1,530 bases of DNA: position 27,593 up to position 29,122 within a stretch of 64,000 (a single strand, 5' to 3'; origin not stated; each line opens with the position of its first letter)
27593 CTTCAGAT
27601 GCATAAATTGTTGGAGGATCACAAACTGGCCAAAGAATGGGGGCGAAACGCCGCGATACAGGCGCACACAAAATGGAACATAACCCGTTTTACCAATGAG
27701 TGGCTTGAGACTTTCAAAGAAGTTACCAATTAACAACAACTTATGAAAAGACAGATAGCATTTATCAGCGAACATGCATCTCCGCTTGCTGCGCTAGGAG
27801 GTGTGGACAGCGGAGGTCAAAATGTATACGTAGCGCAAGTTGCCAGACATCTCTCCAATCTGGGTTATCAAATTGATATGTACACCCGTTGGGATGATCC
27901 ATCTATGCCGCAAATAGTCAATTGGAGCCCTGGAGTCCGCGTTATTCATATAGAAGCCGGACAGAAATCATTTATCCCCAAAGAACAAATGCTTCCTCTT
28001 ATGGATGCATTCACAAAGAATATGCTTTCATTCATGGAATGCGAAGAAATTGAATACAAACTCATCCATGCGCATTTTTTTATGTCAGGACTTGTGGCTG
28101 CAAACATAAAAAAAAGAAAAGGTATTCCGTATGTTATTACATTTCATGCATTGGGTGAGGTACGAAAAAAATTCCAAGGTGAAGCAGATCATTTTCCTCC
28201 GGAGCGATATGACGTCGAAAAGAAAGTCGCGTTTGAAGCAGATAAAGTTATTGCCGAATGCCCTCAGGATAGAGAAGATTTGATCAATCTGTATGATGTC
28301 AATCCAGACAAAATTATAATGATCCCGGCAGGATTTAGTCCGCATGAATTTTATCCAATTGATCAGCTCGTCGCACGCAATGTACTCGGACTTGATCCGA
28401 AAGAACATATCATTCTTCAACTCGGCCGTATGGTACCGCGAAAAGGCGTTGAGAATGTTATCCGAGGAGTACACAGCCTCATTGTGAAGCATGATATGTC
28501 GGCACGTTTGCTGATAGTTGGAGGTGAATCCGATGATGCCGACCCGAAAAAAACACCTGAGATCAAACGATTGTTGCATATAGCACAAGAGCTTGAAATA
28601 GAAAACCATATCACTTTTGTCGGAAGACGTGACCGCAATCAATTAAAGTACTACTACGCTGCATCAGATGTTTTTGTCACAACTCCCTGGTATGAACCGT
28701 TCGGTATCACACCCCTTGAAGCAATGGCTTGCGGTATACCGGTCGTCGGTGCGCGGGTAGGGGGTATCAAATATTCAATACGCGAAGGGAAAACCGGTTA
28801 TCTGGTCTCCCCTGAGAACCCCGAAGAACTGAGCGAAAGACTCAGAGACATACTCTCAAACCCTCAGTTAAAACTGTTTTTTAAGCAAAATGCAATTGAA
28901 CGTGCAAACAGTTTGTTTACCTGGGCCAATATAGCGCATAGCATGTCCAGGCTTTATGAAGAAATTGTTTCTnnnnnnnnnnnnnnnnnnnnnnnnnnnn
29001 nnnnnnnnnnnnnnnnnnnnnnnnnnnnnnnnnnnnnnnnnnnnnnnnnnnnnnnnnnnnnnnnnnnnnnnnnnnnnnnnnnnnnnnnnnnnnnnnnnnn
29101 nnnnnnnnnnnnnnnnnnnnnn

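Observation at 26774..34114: Complete ADP-heptose synthesis/transfer cluster in a genome segment with monoderm hallmarks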

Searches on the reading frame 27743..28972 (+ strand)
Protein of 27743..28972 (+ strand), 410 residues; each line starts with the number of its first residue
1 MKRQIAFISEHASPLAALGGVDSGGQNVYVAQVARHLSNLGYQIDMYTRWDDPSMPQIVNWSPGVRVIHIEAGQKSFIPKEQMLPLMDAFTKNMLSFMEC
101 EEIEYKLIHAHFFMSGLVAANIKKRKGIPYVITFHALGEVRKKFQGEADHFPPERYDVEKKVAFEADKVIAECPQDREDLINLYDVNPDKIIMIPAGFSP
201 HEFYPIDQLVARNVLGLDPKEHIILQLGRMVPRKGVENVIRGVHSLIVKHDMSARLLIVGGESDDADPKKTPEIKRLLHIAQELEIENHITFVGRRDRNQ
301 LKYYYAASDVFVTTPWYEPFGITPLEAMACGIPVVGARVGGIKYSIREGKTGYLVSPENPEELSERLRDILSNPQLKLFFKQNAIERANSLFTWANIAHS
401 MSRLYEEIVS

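Call 35: search_solved_structures(query=window:27743-28972:+, max_evalue=1e-10, show_alignments=1)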
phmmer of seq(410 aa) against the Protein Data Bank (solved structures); distinct sequences matched with E-value up to 1e-10: 23.
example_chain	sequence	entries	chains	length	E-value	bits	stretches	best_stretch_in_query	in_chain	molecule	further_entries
6kih_A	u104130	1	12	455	1.2e-69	238.4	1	3-408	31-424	Tll1590 protein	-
3c48_A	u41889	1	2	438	7.3e-68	232.5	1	4-409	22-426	Predicted glycosyltransferases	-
3c4q_A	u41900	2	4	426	8.7e-68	232.2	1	4-409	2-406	Predicted glycosyltransferases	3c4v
2r60_A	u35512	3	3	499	3e-31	111.9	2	304-408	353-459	Glycosyl transferase, group 1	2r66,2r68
6ldq_D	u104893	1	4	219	8.6e-29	103.8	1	1-180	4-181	Tll1590 protein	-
6tvp_A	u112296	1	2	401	8.6e-25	90.6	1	106-408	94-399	Alpha-maltose-1-phosphate synthase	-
5d00_A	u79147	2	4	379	2.6e-19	72.5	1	24-408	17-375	N-acetyl-alpha-D-glucosaminyl L-malate synthase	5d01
2jjm_A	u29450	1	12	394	2.2e-18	69.5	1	186-406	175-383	GLYCOSYL TRANSFERASE, GROUP 1 FAMILY PROTEIN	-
3mbo_A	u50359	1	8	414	2.6e-18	69.3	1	186-406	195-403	Glycosyltransferase, group 1 family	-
7qsg_A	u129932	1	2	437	1.7e-16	63.3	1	157-409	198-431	D-inositol 3-phosphate glycosyltransferase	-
2x6q_A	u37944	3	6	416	4e-16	62.1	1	215-392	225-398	TREHALOSE-SYNTHASE TRET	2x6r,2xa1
2xa2_A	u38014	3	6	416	2.7e-15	59.4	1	215-392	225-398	TREHALOSE-SYNTHASE TRET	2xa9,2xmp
4rbn_A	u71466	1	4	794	3.7e-15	58.9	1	208-403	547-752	Sucrose synthase:Glycosyl transferases group 1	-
2iv7_A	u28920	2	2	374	1.4e-14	57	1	176-389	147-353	LIPOPOLYSACCHARIDE CORE BIOSYNTHESIS PROTEIN RFAG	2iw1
5i45_A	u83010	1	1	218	5.3e-14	55.1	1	219-409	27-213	Glycosyl transferases group 1 family protein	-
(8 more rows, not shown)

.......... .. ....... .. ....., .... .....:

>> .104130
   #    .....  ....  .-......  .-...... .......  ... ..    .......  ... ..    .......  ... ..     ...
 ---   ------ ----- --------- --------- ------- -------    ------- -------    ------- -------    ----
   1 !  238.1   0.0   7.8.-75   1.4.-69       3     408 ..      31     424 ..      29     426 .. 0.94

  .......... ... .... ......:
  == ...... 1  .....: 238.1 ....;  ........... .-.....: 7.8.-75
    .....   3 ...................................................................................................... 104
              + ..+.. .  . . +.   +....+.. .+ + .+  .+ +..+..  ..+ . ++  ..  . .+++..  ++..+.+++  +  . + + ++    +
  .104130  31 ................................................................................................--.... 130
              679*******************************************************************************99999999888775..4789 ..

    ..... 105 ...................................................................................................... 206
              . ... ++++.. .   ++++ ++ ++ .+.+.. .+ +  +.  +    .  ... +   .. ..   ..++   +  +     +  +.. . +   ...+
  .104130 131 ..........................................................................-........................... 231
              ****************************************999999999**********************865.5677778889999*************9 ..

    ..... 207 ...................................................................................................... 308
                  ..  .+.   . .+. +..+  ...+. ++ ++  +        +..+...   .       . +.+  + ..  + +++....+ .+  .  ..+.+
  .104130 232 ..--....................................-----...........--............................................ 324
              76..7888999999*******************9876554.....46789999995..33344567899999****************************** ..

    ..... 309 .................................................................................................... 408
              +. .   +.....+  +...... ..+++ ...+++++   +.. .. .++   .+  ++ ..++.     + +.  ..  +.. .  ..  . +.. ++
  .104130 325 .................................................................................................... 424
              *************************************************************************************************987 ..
